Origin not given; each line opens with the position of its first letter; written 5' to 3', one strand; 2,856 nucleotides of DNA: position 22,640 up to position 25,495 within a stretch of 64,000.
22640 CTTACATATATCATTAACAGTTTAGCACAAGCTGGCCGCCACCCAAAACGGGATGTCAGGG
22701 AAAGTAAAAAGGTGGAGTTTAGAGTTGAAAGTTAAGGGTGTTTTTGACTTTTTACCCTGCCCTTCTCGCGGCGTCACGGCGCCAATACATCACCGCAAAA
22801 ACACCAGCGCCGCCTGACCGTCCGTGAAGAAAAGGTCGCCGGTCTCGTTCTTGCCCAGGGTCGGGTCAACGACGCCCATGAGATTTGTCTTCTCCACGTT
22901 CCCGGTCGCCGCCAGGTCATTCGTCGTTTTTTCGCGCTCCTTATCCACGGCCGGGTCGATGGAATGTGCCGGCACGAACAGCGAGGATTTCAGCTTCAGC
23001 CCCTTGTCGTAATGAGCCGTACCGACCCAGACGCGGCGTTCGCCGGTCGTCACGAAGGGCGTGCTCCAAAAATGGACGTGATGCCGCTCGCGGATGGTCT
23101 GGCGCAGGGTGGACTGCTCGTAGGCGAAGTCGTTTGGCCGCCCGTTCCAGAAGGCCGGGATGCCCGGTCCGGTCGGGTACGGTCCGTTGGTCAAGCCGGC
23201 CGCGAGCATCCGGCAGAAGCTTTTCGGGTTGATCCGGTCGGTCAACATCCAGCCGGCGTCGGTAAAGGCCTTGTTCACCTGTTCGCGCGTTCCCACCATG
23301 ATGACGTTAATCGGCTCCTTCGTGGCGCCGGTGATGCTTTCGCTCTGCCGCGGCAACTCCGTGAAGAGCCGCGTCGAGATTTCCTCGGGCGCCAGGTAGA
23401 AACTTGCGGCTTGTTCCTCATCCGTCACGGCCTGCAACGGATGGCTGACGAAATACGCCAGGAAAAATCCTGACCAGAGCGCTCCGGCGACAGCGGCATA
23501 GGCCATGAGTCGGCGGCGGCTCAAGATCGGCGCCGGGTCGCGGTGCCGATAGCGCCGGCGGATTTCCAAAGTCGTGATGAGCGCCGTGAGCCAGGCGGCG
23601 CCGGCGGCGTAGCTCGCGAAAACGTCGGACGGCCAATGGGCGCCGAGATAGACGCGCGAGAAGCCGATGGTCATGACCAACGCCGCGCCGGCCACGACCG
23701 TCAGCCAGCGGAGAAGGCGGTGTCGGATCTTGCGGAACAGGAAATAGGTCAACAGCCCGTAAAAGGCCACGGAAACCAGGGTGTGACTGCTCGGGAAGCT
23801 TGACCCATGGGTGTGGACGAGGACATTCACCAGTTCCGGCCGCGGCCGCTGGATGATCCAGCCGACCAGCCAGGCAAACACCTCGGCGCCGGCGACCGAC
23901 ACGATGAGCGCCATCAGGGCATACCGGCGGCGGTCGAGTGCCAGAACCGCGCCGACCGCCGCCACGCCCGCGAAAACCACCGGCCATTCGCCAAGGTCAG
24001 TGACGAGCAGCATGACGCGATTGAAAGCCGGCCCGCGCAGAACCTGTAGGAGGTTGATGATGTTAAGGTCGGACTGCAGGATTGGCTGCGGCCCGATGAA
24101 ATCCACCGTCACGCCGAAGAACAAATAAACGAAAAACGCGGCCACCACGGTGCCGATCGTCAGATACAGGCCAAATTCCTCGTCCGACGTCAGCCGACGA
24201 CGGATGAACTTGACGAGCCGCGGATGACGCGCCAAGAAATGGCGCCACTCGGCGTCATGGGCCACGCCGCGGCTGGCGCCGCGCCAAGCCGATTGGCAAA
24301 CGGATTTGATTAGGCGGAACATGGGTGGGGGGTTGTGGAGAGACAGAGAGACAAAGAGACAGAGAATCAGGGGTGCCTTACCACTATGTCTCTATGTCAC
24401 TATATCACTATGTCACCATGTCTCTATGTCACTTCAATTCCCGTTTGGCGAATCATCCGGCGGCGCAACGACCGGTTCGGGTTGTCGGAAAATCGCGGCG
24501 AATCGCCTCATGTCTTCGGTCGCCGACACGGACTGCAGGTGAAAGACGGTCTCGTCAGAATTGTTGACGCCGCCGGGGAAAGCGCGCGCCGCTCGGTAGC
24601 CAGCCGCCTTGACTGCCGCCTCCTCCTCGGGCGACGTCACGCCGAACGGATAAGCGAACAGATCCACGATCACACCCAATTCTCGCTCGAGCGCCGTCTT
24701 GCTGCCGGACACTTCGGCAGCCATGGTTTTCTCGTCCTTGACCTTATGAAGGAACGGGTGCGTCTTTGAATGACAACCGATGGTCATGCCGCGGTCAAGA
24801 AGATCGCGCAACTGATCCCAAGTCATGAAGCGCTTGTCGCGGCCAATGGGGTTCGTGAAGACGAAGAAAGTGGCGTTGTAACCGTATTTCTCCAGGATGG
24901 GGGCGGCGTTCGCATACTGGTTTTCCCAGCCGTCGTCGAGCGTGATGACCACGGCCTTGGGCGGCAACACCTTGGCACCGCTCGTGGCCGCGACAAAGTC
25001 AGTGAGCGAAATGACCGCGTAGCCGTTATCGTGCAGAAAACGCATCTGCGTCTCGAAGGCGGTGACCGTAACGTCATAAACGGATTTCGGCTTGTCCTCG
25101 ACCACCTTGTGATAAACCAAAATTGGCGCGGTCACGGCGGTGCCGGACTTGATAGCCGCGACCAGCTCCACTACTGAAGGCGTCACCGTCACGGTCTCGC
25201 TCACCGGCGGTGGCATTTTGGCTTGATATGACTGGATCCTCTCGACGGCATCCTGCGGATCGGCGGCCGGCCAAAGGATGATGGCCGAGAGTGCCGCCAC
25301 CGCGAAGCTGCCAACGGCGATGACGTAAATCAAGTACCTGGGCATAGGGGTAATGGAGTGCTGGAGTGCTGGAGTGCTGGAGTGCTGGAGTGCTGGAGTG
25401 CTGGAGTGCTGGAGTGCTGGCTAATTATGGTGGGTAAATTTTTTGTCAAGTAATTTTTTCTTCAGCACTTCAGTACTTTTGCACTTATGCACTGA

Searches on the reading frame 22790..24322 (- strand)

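Call 41: search_protein_families(library=pfam, proteins=[window:22790-24322:-], max_evalue=0.001)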
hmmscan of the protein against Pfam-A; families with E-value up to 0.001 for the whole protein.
window:22790-24322:- (510 aa): 3 families
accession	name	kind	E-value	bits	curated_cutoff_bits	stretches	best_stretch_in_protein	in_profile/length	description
PF14067.11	LssY_C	-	6e-46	156.9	25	1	321-503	2-187/188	LssY C-terminus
PF01569.27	PAP2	-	1.4e-19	70.6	27.2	1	136-252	2-125/130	PAP2 superfamily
PF14015.11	DUF4231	-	0.00014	22.7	24.7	1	198-260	14-69/103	Protein of unknown function (DUF4231)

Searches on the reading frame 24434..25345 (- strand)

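Call 41: search_protein_families(library=pfam, proteins=[window:24434-25345:-], max_evalue=0.001)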
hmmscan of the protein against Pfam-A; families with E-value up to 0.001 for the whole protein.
window:24434-25345:- (303 aa): 1 family
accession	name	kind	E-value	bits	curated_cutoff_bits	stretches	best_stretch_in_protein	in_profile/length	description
PF01522.26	Polysacc_deac_1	-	1.4e-24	86.9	23.1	1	127-252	4-123/124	Polysaccharide deacetylase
